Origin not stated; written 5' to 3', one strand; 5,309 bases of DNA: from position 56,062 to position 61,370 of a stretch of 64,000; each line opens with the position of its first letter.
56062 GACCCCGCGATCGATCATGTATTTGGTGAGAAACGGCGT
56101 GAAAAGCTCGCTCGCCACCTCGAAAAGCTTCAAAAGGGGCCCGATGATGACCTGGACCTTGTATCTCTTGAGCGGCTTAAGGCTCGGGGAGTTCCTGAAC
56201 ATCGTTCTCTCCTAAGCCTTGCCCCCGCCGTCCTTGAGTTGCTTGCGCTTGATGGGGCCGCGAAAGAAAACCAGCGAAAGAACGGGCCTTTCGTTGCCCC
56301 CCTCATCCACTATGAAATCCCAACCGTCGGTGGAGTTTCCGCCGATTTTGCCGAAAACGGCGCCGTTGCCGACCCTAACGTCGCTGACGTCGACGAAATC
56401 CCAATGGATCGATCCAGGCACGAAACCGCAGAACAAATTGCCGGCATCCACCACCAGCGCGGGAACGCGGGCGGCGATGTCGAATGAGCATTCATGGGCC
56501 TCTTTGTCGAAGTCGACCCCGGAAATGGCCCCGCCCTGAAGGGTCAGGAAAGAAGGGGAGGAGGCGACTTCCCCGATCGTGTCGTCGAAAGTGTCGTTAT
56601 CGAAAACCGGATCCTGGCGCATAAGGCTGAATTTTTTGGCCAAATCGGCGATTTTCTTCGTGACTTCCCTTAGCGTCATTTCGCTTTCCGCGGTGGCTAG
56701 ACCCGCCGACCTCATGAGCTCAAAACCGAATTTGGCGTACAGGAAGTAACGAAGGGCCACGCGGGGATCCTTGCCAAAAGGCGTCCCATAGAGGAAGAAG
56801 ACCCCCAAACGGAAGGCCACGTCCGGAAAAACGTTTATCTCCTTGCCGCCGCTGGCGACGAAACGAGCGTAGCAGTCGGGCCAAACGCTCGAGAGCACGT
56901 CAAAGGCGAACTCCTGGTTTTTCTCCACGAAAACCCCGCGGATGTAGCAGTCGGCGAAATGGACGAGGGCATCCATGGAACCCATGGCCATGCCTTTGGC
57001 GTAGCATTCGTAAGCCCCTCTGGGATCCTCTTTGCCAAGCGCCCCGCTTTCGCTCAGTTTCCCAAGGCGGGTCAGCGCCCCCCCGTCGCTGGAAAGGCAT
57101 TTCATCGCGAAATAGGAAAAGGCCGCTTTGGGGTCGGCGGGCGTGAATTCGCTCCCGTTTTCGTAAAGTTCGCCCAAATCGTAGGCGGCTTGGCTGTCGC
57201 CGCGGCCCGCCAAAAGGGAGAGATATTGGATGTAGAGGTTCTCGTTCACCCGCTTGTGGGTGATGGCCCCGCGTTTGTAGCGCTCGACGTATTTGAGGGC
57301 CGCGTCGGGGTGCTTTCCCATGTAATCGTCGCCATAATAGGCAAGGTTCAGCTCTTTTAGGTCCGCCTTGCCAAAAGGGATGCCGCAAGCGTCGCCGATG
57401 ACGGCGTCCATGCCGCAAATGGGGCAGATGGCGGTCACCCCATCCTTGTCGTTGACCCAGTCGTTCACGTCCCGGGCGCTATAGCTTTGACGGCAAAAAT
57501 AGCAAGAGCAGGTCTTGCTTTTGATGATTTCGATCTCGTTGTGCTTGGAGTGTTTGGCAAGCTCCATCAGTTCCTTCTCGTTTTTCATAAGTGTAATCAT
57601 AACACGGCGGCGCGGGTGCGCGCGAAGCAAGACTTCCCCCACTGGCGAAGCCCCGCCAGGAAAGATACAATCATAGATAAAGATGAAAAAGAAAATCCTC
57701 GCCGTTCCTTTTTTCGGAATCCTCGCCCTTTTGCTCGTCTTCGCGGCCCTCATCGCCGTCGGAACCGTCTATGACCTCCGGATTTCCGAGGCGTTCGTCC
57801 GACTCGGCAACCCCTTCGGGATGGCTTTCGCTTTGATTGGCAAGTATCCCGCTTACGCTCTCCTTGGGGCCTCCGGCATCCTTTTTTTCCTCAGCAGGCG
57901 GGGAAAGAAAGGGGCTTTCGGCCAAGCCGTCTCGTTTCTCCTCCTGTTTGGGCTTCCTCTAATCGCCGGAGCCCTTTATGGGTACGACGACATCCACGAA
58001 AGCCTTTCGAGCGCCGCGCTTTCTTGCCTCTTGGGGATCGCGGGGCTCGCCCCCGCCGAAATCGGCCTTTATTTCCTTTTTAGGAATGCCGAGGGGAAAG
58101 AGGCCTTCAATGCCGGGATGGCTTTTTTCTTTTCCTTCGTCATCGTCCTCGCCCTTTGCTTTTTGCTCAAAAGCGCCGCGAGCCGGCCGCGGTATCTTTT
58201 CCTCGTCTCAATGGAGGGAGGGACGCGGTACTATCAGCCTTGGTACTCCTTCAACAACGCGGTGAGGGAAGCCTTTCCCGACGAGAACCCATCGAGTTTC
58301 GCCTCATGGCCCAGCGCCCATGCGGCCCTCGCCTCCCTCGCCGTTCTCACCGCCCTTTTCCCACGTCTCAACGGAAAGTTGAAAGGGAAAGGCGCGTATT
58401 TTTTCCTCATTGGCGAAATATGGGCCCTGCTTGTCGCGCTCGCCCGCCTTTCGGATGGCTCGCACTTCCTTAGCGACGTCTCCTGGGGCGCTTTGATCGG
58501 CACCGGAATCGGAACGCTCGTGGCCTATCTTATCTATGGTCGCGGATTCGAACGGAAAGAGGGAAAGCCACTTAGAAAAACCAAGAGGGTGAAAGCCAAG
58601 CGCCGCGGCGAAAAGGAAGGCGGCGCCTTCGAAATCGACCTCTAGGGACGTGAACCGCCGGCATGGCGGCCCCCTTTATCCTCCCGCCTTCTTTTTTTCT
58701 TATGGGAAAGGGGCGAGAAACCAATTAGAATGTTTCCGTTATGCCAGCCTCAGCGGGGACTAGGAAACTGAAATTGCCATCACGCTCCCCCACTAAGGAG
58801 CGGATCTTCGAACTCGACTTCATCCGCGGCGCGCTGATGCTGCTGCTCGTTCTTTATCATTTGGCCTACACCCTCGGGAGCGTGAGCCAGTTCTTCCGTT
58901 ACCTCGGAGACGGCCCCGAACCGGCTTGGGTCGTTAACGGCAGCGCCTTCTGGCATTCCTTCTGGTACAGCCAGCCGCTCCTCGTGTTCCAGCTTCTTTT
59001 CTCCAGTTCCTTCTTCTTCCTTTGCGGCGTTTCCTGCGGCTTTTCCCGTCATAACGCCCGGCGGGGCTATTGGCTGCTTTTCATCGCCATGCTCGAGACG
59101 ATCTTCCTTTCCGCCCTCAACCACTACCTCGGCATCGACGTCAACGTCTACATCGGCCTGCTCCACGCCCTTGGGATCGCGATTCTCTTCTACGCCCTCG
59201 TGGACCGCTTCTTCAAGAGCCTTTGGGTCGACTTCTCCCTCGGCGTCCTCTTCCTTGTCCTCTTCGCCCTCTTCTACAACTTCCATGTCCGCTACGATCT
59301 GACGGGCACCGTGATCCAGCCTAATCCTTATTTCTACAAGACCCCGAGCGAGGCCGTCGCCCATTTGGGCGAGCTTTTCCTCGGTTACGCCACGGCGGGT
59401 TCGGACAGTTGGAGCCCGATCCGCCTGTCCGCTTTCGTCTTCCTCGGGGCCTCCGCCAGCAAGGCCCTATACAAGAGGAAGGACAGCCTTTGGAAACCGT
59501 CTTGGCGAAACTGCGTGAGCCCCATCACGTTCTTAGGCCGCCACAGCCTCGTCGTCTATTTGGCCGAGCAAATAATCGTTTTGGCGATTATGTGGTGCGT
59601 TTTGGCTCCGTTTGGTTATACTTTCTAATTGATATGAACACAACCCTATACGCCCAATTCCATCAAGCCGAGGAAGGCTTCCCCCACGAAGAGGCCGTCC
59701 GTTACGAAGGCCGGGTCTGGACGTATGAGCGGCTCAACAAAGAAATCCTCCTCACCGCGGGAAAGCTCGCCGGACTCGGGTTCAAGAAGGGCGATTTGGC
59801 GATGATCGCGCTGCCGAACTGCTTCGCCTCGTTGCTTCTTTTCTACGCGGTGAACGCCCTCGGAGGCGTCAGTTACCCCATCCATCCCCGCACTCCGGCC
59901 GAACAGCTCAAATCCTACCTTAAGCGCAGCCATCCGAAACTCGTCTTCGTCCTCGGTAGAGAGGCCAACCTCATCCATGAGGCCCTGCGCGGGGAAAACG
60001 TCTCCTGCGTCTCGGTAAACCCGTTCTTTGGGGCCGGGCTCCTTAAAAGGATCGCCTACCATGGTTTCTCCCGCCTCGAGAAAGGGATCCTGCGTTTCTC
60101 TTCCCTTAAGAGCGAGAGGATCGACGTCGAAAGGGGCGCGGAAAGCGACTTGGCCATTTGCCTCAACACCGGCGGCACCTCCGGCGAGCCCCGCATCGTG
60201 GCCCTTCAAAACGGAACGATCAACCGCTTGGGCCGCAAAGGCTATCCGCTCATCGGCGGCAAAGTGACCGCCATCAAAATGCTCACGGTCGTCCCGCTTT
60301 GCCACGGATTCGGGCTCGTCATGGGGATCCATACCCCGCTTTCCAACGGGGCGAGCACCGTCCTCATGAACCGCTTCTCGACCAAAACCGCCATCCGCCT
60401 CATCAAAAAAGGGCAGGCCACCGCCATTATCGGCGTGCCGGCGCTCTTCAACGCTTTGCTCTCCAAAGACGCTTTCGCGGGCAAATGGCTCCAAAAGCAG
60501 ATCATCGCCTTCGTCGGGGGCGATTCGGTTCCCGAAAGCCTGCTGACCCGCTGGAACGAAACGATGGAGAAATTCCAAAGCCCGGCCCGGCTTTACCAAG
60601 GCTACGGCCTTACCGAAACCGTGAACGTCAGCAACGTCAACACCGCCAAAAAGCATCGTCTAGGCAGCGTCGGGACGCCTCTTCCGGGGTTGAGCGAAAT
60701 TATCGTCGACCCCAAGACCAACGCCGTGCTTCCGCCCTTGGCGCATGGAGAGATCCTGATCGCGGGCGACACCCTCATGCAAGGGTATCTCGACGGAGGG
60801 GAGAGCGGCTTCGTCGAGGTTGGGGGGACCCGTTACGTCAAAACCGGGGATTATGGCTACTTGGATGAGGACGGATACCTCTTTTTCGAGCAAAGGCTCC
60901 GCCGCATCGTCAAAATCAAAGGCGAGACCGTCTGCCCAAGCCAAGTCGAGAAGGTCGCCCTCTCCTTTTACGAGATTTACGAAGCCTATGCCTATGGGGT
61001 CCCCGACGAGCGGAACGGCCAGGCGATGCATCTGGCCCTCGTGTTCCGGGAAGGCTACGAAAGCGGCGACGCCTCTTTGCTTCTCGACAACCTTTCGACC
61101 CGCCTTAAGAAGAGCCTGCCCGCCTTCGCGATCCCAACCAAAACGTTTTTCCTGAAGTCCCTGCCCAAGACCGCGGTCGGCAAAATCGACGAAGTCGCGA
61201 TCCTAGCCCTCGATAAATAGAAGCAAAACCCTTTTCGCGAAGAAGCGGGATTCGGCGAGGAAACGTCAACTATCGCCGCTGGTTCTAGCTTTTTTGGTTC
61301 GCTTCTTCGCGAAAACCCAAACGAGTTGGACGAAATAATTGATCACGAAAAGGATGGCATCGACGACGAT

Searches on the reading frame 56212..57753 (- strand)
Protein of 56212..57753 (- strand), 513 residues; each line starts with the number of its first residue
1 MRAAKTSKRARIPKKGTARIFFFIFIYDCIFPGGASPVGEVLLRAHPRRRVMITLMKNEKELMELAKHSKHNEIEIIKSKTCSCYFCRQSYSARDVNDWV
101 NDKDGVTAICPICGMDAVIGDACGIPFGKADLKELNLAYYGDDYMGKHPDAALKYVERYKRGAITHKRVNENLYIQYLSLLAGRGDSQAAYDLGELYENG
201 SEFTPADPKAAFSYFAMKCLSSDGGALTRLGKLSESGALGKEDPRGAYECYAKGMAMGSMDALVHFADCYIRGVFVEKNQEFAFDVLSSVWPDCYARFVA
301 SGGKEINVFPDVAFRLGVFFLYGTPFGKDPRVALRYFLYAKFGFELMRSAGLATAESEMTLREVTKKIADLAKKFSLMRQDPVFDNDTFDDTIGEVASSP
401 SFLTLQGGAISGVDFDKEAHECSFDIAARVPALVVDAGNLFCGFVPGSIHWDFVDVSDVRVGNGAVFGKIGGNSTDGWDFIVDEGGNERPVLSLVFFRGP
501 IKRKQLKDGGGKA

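Call 78: search_protein_families(library=pfam, proteins=[window:56212-57753:-], max_evalue=0.00001)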
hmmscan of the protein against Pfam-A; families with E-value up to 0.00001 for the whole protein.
window:56212-57753:- (513 aa): 1 family
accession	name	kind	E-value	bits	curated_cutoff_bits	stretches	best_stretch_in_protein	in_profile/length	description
PF08238.18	Sel1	-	1.4e-10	41.7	30.7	0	187-216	1-29/36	Sel1 repeat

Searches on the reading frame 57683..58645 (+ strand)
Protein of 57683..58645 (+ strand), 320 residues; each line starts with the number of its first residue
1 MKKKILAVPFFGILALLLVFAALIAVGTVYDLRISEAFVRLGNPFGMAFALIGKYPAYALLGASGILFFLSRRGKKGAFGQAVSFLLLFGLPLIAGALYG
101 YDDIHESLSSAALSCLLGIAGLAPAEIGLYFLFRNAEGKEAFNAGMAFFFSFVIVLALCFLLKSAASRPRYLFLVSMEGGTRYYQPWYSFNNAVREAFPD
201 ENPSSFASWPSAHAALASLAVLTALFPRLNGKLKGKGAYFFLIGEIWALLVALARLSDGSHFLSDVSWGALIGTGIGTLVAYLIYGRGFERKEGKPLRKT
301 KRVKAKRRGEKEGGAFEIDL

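Call 78: search_protein_families(library=pfam, proteins=[window:57683-58645:+], max_evalue=0.00001)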
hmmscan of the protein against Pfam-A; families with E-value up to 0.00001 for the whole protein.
window:57683-58645:+ (320 aa): 2 families
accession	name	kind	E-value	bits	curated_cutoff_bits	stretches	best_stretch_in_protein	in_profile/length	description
PF01569.27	PAP2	-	2.9e-15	56.6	27.2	1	146-286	3-127/130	PAP2 superfamily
PF14378.12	PAP2_3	-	4.2e-07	30.4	27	1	147-276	61-187/190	PAP2 superfamily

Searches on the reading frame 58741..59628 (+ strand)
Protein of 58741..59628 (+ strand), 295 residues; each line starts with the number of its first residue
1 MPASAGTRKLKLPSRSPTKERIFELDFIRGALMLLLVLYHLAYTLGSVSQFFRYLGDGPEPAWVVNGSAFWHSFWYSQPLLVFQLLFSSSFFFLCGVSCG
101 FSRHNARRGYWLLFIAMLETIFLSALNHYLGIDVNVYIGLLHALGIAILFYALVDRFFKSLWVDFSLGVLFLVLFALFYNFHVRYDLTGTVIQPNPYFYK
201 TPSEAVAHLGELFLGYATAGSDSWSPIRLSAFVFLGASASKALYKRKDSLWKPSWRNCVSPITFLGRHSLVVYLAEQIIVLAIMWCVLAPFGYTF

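Call 78: search_protein_families(library=pfam, proteins=[window:58741-59628:+], max_evalue=0.00001)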
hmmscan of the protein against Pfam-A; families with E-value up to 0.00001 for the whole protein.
window:58741-59628:+ (295 aa): 1 family
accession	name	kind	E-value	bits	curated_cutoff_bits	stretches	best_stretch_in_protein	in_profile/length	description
PF07786.18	HGSNAT_cat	-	6.6e-16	59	22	1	21-277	1-221/222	Heparan-alpha-glucosaminide N-acetyltransferase, catalytic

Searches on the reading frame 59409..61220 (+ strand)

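Call 78: search_protein_families(library=pfam, proteins=[window:59409-61220:+], max_evalue=0.00001)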
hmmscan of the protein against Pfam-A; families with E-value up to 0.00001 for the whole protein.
window:59409-61220:+ (603 aa): 2 families
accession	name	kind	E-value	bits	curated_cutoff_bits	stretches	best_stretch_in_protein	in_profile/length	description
PF00501.34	AMP-binding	-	3.2e-60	204.4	29.9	1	85-461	2-384/384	AMP-binding enzyme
PF13193.12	AMP-binding_C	-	1.3e-10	42.5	24.5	1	513-592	2-76/76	AMP-binding enzyme C-terminal domain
